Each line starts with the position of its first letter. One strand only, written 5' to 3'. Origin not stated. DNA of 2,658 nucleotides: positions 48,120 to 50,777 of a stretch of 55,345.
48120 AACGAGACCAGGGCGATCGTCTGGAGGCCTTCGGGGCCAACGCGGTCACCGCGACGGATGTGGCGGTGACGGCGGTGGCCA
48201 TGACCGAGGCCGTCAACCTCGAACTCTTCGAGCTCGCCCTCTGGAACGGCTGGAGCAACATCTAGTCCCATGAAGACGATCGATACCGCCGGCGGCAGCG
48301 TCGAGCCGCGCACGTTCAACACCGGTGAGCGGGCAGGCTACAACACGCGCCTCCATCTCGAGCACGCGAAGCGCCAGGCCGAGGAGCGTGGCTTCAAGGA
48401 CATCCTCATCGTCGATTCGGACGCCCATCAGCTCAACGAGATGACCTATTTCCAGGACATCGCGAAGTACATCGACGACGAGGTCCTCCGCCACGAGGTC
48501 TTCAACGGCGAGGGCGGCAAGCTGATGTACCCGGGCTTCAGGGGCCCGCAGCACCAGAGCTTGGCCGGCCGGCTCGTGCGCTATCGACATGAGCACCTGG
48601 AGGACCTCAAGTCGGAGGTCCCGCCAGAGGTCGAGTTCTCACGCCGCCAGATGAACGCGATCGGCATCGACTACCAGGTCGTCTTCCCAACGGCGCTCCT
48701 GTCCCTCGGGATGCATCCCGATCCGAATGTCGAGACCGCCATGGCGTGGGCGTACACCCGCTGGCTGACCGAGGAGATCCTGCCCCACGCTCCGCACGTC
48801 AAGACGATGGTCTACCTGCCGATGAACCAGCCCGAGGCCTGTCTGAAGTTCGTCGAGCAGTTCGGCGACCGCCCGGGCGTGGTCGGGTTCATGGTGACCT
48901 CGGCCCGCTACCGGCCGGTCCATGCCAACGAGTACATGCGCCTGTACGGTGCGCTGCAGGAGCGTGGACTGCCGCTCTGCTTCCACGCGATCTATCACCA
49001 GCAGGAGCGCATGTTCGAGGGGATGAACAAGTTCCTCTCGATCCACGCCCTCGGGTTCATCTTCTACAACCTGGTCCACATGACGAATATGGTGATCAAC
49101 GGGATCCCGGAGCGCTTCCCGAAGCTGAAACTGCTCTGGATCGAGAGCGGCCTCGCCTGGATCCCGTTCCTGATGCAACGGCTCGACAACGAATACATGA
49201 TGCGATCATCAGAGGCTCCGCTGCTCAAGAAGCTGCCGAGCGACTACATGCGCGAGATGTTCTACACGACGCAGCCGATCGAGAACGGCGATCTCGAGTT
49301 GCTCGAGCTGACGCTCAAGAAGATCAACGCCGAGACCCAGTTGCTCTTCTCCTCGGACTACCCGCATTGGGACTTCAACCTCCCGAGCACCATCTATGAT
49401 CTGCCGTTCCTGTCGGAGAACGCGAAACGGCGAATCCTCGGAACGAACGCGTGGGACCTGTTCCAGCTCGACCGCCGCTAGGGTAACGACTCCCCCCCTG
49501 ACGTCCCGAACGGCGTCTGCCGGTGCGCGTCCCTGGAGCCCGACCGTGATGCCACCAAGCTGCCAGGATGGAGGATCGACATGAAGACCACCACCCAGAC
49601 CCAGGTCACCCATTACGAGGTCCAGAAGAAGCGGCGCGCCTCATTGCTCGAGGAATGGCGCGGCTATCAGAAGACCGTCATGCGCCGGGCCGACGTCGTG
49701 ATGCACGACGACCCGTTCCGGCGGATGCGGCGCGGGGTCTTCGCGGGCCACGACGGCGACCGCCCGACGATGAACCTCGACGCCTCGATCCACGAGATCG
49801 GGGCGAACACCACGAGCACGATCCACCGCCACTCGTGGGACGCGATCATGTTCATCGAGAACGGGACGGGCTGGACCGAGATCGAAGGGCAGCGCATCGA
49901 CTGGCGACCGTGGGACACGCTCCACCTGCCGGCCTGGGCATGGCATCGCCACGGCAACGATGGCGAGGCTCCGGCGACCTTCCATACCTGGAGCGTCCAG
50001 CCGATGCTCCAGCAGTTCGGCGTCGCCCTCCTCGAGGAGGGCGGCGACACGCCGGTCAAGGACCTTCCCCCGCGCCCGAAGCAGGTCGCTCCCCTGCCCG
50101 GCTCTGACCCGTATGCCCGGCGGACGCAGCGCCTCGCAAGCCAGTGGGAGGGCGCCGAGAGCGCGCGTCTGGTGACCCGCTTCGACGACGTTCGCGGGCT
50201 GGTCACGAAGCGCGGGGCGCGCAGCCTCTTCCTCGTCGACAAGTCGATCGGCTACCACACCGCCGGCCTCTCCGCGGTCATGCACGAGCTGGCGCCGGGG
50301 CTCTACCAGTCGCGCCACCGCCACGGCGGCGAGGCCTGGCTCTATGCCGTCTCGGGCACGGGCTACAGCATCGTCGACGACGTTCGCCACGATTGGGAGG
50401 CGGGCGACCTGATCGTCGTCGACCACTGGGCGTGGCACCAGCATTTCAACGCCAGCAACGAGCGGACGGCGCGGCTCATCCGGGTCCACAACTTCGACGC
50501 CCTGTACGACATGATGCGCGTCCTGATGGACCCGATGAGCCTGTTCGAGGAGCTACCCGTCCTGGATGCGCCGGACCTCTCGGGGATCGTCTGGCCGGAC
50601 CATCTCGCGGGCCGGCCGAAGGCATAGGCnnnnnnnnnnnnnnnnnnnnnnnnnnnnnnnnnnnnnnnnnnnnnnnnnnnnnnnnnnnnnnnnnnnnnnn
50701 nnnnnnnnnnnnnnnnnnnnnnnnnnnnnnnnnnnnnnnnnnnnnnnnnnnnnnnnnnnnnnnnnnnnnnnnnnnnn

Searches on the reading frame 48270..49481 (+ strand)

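Call 3: search_protein_families(library=pfam, proteins=[window:48270-49481:+], max_evalue=0.01)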
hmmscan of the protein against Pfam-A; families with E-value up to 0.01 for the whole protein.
window:48270-49481:+ (403 aa): 1 family
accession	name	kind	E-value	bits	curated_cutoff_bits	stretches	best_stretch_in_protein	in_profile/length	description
PF04909.20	Amidohydro_2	-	5.1e-22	79.4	26.4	1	126-399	26-288/289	Amidohydrolase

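Call 4: search_protein_families(library=padloc, proteins=[window:48270-49481:+], max_evalue=0.01)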
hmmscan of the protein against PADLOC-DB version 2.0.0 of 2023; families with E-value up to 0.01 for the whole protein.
window:48270-49481:+ (403 aa): 0 families

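Call 5: search_protein_families(library=ncbifam, proteins=[window:48270-49481:+], max_evalue=0.01)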
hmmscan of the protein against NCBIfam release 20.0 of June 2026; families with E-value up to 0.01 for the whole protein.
window:48270-49481:+ (403 aa): 0 families

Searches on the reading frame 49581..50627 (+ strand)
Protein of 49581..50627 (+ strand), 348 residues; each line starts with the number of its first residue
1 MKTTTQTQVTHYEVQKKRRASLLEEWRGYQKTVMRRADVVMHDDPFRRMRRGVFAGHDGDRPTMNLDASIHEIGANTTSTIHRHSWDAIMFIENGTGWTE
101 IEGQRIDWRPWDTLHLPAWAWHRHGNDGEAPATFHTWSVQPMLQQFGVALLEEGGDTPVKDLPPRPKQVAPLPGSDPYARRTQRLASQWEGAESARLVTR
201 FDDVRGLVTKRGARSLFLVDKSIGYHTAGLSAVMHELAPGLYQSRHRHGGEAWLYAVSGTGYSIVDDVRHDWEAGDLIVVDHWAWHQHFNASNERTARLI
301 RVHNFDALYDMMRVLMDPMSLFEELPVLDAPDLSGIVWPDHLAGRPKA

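Call 3: search_protein_families(library=pfam, proteins=[window:49581-50627:+], max_evalue=0.01)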
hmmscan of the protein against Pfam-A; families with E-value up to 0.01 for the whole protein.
window:49581-50627:+ (348 aa): 3 families
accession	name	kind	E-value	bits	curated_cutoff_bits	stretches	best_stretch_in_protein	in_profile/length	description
PF07883.17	Cupin_2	-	8.3e-25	86.7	27.2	2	234-300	2-67/70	Cupin domain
PF02311.25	AraC_binding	-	8.3e-06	26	21.1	0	82-141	19-78/135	AraC-like ligand binding domain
PF12973.13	Cupin_7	-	0.0051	17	27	1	229-294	32-93/105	ChrR Cupin-like domain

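Call 4: search_protein_families(library=padloc, proteins=[window:49581-50627:+], max_evalue=0.01)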
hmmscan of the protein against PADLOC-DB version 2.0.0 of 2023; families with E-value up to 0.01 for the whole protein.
window:49581-50627:+ (348 aa): 0 families

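Call 5: search_protein_families(library=ncbifam, proteins=[window:49581-50627:+], max_evalue=0.01)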
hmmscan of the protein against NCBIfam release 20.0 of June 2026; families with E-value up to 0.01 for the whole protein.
window:49581-50627:+ (348 aa): 3 families
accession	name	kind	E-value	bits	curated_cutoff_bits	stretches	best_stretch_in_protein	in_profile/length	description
NF049978.1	AminoSalDhMabB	equivalog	9.1e-22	77.9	650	2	62-149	247-331/351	5-aminosalicylate 1,2-dioxygenase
TIGR02272.1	gentisate_1_2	equivalog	1.2e-17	63.9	442.1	2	62-153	78-170/336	gentisate 1,2-dioxygenase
NF008373.0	PRK11171.1-2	equivalog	0.0038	16.5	445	0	85-135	89-139/274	(S)-ureidoglycine aminohydrolase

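Call 36: search_solved_structures(query=window:49581-50627:+, max_evalue=0.001, show_alignments=2)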
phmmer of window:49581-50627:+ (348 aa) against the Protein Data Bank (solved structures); distinct sequences matched with E-value up to 0.001: 9.
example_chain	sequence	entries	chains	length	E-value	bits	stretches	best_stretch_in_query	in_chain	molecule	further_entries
3bu7_A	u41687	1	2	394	1.2e-17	67.2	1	20-307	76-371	Gentisate 1,2-dioxygenase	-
4fag_A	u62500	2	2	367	9.9e-12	47.8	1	61-285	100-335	Gentisate 1,2-dioxygenase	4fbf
3nst_A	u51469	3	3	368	1.6e-11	47.1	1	62-285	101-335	Gentisate 1,2-dioxygenase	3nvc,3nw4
2phd_A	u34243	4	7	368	2.1e-11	46.7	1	62-285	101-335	Gentisate 1,2-dioxygenase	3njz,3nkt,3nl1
4fah_A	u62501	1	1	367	2.3e-11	46.6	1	62-285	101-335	Gentisate 1,2-dioxygenase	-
2d40_A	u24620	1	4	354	7.6e-11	44.9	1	63-284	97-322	putative gentisate 1,2-dioxygenase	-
8ch4_A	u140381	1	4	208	2.1e-07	33.6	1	78-133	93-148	5-nitrosalicylic acid 1,2-dioxygenase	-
2gu9_A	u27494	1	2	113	0.00054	22.3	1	243-293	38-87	tetracenomycin polyketide synthesis protein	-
3h50_A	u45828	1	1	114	0.00056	22.3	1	243-293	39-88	Tetracenomycin polyketide synthesis protein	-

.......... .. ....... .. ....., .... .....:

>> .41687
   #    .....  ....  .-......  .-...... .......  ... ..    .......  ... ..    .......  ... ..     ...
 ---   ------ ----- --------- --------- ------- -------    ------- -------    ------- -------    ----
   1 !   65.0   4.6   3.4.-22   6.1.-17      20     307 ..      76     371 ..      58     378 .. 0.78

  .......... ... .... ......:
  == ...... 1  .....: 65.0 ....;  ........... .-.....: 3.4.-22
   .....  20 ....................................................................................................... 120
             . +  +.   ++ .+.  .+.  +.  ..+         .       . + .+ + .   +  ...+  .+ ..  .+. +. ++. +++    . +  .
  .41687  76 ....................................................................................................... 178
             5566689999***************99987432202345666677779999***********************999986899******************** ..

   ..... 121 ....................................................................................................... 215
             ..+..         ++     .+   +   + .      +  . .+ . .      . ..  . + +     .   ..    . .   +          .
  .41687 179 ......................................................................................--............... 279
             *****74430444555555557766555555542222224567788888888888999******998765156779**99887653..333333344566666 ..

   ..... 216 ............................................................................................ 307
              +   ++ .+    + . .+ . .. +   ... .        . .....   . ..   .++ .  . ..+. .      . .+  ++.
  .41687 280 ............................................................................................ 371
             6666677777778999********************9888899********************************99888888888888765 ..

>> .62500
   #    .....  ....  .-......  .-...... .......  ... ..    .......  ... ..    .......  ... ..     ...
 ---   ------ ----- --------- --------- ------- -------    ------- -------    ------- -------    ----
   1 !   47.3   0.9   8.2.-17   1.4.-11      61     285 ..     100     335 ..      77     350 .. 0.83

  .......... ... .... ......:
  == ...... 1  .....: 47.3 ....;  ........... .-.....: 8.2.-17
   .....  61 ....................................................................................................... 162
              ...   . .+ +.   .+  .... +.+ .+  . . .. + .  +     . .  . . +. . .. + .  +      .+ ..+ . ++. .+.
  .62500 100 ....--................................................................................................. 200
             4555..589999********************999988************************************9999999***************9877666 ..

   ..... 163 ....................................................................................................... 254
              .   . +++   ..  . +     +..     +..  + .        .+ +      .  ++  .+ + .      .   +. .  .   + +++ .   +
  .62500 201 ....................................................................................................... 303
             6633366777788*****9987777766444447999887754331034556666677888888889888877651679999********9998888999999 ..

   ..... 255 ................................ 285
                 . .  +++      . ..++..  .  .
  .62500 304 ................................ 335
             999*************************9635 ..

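Call 41: find_homologous_proteins(query=window:49581-50627:+, max_evalue=1e-10)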
Query window:49581-50627:+ (348 aa): 712 proteins with E <= 1e-10 among 3778 candidates; the best 120 are listed.
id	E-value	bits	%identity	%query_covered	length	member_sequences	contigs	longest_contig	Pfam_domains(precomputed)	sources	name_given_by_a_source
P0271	6.9e-219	744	89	100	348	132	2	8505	PF07883.18,PF02311.26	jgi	-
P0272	3.5e-210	716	86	100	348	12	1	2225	PF07883.18,PF02311.26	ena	-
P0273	6.6e-210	715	84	100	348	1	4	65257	PF07883.18,PF02311.26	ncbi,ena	-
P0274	4.1e-209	712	84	100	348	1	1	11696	PF07883.18,PF02311.26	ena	-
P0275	8.3e-208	708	84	100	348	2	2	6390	PF07883.18,PF02311.26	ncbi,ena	ncbi:MAG: cupin domain-containing protein [Candidatus Limnocylindrales bacterium]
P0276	9.1e-207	704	83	97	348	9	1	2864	PF07883.18,PF02311.26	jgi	jgi:gentisate 1,2-dioxygenase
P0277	1.6e-206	704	83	100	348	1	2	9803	PF07883.18,PF02311.26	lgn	-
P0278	2.7e-204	696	83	100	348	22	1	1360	PF07883.18,PF02311.26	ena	-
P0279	2.8e-204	696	83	97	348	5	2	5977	PF07883.18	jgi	jgi:gentisate 1,2-dioxygenase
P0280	5.5e-203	692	80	100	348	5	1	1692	PF07883.18,PF02311.26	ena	-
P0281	6.7e-203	692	82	100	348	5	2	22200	PF07883.18,PF02311.26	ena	-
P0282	1.2e-201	688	81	100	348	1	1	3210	PF07883.18,PF02311.26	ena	-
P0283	3.0e-200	683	82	100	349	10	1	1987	PF07883.18,PF02311.26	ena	-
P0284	9.3e-200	681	81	100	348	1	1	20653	PF07883.18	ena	-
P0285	1.0e-199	681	81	100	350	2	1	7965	PF07883.18,PF02311.26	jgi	-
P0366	2.3e-162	558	66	100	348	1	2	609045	PF07883.18,PF02311.26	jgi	jgi:gentisate 1,2-dioxygenase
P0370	7.8e-158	543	68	99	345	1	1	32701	PF07883.18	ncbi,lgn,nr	ncbi:MAG: cupin [Acidimicrobiaceae bacterium]|nr:cupin [Acidimicrobiaceae bacterium]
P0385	2.9e-150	519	64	99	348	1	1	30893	PF07883.18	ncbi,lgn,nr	ncbi:MAG: Cupin [Sphaerisporangium sp.]|nr:Cupin [Sphaerisporangium sp.]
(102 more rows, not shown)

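Call 43: find_encoding_contigs(protein=P0366, flank=8000, max_places=1)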
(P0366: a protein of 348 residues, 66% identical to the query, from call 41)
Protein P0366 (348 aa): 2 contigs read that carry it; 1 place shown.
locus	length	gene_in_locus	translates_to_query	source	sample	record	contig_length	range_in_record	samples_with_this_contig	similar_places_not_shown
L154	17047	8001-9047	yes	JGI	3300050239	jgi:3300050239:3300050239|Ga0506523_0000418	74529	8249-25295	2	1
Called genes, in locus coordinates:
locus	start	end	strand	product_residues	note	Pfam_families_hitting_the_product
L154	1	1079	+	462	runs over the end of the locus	PF01425:Amidase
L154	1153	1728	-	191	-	PF00392:GntR, PF07729:FCD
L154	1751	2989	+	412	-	PF05448:AXE1 (faint), PF02129:Peptidase_S15, PF12146:Hydrolase_4 (weak), PF00326:Peptidase_S9 (faint)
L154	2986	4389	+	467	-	PF01979:Amidohydro_1, PF12890:DHOase, PF07969:Amidohydro_3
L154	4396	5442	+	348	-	PF00296:Bac_luciferase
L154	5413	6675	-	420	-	PF07690:MFS_1, PF00083:Sugar_tr, PF07690:MFS_1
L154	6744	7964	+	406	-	PF01546:Peptidase_M20, PF07687:M20_dimer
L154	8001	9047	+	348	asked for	PF02311:AraC_binding (faint), PF07883:Cupin_2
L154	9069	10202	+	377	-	PF00005:ABC_tran, PF13304:AAA_21 (weak), PF08402:TOBE_2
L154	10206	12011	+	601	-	PF00528:BPD_transp_1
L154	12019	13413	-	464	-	PF01425:Amidase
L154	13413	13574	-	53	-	-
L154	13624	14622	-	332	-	PF00296:Bac_luciferase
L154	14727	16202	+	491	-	PF01979:Amidohydro_1, PF12890:DHOase, PF07969:Amidohydro_3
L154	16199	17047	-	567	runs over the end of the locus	PF02776:TPP_enzyme_N, PF02775:TPP_enzyme_C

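Call 44: find_encoding_contigs(protein=P0385, flank=8000, max_places=1)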
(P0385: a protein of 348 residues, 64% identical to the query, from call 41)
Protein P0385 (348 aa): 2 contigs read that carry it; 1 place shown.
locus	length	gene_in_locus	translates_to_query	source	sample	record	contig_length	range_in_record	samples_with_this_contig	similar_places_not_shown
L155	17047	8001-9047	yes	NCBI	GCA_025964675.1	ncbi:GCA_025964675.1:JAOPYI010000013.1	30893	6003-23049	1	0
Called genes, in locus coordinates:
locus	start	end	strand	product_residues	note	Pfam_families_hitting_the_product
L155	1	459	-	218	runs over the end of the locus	-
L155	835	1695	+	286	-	PF13191:AAA_16 (weak), PF00005:ABC_tran, PF13304:AAA_21 (faint)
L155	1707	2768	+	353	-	-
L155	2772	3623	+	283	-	PF00528:BPD_transp_1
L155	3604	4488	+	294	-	PF00528:BPD_transp_1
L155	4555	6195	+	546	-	PF07969:Amidohydro_3, PF01979:Amidohydro_1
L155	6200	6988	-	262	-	PF00106:adh_short, PF08659:KR (weak), PF13561:adh_short_C2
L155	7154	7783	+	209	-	-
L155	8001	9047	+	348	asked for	PF07883:Cupin_2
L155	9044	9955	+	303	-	PF13481:AAA_25 (faint), PF00004:AAA, PF13401:AAA_22 (faint)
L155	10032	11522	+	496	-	PF00171:Aldedh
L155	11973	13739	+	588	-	PF02776:TPP_enzyme_N, PF00205:TPP_enzyme_M (weak), PF02775:TPP_enzyme_C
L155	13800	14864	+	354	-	PF01547:SBP_bac_1, PF13416:SBP_bac_8, PF13343:SBP_bac_6 (weak)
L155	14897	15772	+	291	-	PF02826:2-Hacid_dh_C (faint), PF03446:NAD_binding_2, PF14833:NAD_binding_11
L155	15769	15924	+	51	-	-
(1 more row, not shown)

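Call 45: find_encoding_contigs(protein=P0370, flank=8000, max_places=1)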
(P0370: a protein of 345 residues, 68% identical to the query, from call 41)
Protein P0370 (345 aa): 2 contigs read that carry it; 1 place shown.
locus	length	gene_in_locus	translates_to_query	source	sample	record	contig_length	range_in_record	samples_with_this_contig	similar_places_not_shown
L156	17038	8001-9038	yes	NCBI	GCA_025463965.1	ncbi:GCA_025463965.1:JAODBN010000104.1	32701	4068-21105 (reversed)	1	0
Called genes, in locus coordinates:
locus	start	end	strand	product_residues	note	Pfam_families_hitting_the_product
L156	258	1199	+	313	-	PF12740:PETase (faint), PF02129:Peptidase_S15, PF20434:BD-FAE (faint), PF00561:Abhydrolase_1 (weak), PF12146:Hydrolase_4, PF12697:Abhydrolase_6 (weak), PF00326:Peptidase_S9 (faint)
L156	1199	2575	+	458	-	PF01979:Amidohydro_1, PF07969:Amidohydro_3 (weak), PF12890:DHOase (weak)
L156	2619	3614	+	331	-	PF00296:Bac_luciferase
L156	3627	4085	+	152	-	PF10604:Polyketide_cyc2, PF06240:COXG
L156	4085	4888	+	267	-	PF00941:FAD_binding_5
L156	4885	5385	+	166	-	PF00111:Fer2 (weak), PF13085:Fer2_3 (weak), PF01799:Fer2_2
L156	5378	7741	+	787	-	PF01315:Ald_Xan_dh_C, PF02738:MoCoBD_1, PF20256:MoCoBD_2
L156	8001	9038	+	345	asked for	PF07883:Cupin_2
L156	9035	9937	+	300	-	PF13191:AAA_16 (faint), PF00004:AAA, PF13401:AAA_22 (faint)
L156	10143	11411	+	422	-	PF05977:MFS_3, PF07690:MFS_1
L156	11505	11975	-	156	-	PF12804:NTP_transf_3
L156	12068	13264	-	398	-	PF02625:XdhC_CoxI, PF13478:XdhC_C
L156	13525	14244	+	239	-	PF00392:GntR, PF07729:FCD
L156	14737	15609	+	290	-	PF00528:BPD_transp_1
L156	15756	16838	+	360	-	PF09084:NMT1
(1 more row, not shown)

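Call 60: predict_structure(alignment_id=A4)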
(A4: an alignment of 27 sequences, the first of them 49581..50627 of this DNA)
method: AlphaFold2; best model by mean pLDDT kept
length: 348 residues; sequences in the alignment: 27
mean_pLDDT: 82.8   pTM: 0.81
mean pLDDT of the five models: 82.8, 82.7, 80.7, 76.9, 76.5
residues with pLDDT >= 90: 152; 70-90: 131; 50-70: 55; < 50: 10
segments of 3 or more residues with pLDDT < 50: 1-4, 142-145
pLDDT, mean of each block of 10 residues (from residue 1): 52 77 73 92 92 85 80 96 88 96 93 90 95 88 54 90 80 85 70 72 87 87 63 92 86 92 95 95 89 95 64 52 76 89 87
secondary structure, 60 per line:
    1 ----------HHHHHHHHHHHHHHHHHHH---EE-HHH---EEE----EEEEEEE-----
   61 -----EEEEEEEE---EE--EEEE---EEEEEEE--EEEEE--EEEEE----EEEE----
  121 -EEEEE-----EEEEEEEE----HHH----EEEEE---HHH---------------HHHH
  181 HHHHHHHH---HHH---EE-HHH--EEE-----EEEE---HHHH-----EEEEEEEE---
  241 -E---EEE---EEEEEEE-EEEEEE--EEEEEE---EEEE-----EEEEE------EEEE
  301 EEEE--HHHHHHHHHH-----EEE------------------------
elements in order: H11-29 E42-44 E49-55 E66-73 E81-84 E88-94 E97-101 E104-108 E113-116 E122-126 E132-139 E151-155 H177-188 E206-208 E214-217 H221-224 E230-237 E246-248 E252-258 E260-265 E268-273 E277-280 E286-290 E297-304 H307-316 E322-324

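Call 64: fold_search(model_id=the predicted structure, library=pdb)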
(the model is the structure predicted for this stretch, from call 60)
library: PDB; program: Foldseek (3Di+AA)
matches with E <= 10: 1911; with E <= 0.001: 686
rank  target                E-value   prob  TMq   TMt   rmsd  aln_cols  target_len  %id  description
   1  4fag                  4.1e-20  1.00  0.54  0.52  12.2       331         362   19  Crystal Structure of the Salicylate 1,2-dioxygenase from Pseudoaminobacter salicylatoxidans W104Y mutant in complex with (released 2012-09-26)
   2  3nst                  8.9e-20  1.00  0.53  0.52  15.2       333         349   19  Crystal Structure of Salicylate 1,2-dioxygenase G106A mutant from Pseudoaminobacter salicylatoxidans (released 2011-07-13)
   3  3bu7_B                1.2e-19  1.00  0.50  0.49  10.2       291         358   21  Crystal Structure and Biochemical Characterization of GDOsp, a Gentisate 1,2-Dioxygenase from Silicibacter Pomeroyi (released 2008-08-12)
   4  3nl1                  1.4e-19  1.00  0.56  0.53  11.8       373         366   19  Crystal Structure of Salicylate 1,2-dioxygenase from Pseudoaminobacter salicylatoxidans Adducts with gentisate (released 2011-07-13)
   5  3nw4                  3.3e-19  1.00  0.54  0.52  12.2       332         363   20  Crystal Structure of Salicylate 1,2-dioxygenase G106A mutant from Pseudoaminobacter salicylatoxidans in complex with gen (released 2011-07-13)
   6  3bu7_A                4.5e-19  1.00  0.50  0.49  10.5       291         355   21  Crystal Structure and Biochemical Characterization of GDOsp, a Gentisate 1,2-Dioxygenase from Silicibacter Pomeroyi (released 2008-08-12)
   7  3njz                  4.8e-19  1.00  0.56  0.54  11.7       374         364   19  Crystal Structure of Salicylate 1,2-dioxygenase from Pseudoaminobacter salicylatoxidans Adducts with salicylate (released 2011-07-13)
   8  2phd_B                5.6e-19  1.00  0.53  0.53  12.9       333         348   19  Crystal Structure Determination of a Salicylate 1,2-Dioxygenase from Pseudaminobacter salicylatoxidans (released 2008-04-22)
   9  4fbf                  1.1e-18  1.00  0.50  0.52  12.0       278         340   20  Crystal Structure of the Salicylate 1,2-dioxygenase from Pseudoaminobacter salicylatoxidans W104Y mutant (released 2012-09-26)
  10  2phd_C                1.9e-18  1.00  0.53  0.53  14.3       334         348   19  Crystal Structure Determination of a Salicylate 1,2-Dioxygenase from Pseudaminobacter salicylatoxidans (released 2008-04-22)
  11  4fah                  2.4e-18  1.00  0.51  0.51  10.9       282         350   20  Crystal Structure of the Salicylate 1,2-dioxygenase from Pseudoaminobacter salicylatoxidans A85H mutant (released 2012-09-26)
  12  2phd_A                2.9e-18  1.00  0.53  0.53  10.9       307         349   20  Crystal Structure Determination of a Salicylate 1,2-Dioxygenase from Pseudaminobacter salicylatoxidans (released 2008-04-22)
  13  2phd_D                3.2e-18  1.00  0.53  0.53  10.9       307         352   20  Crystal Structure Determination of a Salicylate 1,2-Dioxygenase from Pseudaminobacter salicylatoxidans (released 2008-04-22)
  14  2d40_C                3.6e-18  1.00  0.53  0.63  10.9       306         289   18  Crystal Structure of Z3393 from Escherichia coli O157:H7 (released 2006-09-26)
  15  2d40_A                7.7e-18  1.00  0.54  0.64  10.5       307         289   19  Crystal Structure of Z3393 from Escherichia coli O157:H7 (released 2006-09-26)
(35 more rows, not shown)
